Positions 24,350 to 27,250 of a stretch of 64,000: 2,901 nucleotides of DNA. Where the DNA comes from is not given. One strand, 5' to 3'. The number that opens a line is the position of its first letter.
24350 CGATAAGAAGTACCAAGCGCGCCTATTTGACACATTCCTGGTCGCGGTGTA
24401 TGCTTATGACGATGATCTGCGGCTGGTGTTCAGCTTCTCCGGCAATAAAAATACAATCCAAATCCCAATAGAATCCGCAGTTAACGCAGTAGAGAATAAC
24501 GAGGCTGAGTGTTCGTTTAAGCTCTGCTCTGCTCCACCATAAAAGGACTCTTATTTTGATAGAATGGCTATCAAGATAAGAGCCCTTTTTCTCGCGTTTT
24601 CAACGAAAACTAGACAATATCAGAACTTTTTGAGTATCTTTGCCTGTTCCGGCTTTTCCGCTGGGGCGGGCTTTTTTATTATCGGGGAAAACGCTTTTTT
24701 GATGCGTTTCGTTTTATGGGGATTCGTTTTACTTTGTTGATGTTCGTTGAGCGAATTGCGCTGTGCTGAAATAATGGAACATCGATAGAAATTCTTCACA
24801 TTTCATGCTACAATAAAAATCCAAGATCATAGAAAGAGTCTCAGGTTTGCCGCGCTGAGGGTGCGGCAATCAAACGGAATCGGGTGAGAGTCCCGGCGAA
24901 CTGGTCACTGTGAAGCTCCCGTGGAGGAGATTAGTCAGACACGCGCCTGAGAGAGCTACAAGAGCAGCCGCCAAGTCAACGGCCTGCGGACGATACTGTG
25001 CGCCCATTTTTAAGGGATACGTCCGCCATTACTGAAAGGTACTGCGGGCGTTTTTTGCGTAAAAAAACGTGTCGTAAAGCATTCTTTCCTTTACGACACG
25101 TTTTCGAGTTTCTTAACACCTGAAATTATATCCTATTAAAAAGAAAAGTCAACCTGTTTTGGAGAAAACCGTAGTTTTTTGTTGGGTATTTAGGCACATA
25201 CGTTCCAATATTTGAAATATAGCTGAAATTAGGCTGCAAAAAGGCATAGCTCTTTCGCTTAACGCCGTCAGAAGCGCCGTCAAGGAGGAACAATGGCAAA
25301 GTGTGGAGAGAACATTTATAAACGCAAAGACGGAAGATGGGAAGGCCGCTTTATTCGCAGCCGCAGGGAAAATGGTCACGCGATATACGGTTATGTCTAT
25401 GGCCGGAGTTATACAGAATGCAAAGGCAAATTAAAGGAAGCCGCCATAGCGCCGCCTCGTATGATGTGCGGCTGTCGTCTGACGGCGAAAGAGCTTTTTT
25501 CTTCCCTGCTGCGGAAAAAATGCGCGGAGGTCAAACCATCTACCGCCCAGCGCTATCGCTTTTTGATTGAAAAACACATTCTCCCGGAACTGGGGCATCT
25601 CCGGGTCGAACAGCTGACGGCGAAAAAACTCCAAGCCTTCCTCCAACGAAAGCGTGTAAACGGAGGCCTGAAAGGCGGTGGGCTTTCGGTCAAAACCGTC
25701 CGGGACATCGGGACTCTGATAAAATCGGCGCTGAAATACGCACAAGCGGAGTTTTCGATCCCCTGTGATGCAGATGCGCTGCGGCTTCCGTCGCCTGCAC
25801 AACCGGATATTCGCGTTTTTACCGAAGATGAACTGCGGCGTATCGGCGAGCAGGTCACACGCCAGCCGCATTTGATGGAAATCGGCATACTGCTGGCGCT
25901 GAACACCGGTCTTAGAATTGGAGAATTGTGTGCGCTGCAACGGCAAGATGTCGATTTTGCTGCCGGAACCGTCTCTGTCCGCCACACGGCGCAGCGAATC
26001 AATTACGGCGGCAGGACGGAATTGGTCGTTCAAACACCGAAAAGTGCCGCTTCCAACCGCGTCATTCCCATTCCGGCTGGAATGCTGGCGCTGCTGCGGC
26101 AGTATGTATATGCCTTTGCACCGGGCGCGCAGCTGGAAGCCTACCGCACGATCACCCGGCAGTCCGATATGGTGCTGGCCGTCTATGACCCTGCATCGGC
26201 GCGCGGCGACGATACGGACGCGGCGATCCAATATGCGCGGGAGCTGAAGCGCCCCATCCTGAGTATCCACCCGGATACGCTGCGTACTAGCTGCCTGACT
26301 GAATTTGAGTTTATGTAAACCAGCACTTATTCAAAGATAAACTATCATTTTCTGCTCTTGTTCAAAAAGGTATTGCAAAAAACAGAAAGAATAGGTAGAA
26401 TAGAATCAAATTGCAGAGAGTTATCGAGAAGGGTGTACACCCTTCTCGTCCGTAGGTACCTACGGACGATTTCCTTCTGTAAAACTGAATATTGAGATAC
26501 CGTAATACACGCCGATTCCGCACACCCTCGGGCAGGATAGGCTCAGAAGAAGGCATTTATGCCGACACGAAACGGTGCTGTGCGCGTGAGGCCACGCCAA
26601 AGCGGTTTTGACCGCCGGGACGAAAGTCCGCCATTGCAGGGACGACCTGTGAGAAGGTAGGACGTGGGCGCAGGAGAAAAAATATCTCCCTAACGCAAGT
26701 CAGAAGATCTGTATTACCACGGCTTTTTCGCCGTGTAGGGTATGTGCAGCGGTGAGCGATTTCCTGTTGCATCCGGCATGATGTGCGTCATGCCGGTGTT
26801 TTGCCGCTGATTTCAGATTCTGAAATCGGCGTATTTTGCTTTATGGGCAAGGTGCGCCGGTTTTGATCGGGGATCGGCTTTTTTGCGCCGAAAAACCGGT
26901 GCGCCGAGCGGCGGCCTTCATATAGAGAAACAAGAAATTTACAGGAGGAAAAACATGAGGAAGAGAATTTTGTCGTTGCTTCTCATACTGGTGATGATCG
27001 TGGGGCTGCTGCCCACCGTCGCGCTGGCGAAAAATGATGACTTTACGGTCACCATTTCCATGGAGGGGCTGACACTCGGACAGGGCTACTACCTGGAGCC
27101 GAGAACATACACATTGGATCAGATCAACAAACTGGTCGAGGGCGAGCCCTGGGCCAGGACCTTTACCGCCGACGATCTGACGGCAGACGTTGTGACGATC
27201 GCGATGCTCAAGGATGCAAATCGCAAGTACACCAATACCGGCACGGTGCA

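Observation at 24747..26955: Cobalamin riboswitch separated by ~1.9 kb of mobile-element debris from a DUF4430 (B12-binding-like) surface-protein gene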

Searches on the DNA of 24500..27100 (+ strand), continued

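Call 15: search_rna_families(source=L002, start=2650, end=3900, threshold=evalue, max_evalue=0.1, show_alignments=2)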
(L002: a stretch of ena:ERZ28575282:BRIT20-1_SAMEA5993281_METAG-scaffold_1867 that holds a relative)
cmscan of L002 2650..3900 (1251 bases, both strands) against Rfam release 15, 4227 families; matches with E-value up to 0.1: 3.
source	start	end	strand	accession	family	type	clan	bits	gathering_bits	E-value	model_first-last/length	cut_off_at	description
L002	2756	3104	+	RF00023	tmRNA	Gene;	CL00001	145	47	1.3e-58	1-374/374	no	transfer-messenger RNA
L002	2650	2878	+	RF04321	tmRNA_permuted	Gene;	-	40.8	47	1.9e-06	85-213/213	5'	permuted transfer-messenger RNA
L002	3077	3234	+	RF04321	tmRNA_permuted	Gene;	-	28.1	47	0.0016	36-93/213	no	permuted transfer-messenger RNA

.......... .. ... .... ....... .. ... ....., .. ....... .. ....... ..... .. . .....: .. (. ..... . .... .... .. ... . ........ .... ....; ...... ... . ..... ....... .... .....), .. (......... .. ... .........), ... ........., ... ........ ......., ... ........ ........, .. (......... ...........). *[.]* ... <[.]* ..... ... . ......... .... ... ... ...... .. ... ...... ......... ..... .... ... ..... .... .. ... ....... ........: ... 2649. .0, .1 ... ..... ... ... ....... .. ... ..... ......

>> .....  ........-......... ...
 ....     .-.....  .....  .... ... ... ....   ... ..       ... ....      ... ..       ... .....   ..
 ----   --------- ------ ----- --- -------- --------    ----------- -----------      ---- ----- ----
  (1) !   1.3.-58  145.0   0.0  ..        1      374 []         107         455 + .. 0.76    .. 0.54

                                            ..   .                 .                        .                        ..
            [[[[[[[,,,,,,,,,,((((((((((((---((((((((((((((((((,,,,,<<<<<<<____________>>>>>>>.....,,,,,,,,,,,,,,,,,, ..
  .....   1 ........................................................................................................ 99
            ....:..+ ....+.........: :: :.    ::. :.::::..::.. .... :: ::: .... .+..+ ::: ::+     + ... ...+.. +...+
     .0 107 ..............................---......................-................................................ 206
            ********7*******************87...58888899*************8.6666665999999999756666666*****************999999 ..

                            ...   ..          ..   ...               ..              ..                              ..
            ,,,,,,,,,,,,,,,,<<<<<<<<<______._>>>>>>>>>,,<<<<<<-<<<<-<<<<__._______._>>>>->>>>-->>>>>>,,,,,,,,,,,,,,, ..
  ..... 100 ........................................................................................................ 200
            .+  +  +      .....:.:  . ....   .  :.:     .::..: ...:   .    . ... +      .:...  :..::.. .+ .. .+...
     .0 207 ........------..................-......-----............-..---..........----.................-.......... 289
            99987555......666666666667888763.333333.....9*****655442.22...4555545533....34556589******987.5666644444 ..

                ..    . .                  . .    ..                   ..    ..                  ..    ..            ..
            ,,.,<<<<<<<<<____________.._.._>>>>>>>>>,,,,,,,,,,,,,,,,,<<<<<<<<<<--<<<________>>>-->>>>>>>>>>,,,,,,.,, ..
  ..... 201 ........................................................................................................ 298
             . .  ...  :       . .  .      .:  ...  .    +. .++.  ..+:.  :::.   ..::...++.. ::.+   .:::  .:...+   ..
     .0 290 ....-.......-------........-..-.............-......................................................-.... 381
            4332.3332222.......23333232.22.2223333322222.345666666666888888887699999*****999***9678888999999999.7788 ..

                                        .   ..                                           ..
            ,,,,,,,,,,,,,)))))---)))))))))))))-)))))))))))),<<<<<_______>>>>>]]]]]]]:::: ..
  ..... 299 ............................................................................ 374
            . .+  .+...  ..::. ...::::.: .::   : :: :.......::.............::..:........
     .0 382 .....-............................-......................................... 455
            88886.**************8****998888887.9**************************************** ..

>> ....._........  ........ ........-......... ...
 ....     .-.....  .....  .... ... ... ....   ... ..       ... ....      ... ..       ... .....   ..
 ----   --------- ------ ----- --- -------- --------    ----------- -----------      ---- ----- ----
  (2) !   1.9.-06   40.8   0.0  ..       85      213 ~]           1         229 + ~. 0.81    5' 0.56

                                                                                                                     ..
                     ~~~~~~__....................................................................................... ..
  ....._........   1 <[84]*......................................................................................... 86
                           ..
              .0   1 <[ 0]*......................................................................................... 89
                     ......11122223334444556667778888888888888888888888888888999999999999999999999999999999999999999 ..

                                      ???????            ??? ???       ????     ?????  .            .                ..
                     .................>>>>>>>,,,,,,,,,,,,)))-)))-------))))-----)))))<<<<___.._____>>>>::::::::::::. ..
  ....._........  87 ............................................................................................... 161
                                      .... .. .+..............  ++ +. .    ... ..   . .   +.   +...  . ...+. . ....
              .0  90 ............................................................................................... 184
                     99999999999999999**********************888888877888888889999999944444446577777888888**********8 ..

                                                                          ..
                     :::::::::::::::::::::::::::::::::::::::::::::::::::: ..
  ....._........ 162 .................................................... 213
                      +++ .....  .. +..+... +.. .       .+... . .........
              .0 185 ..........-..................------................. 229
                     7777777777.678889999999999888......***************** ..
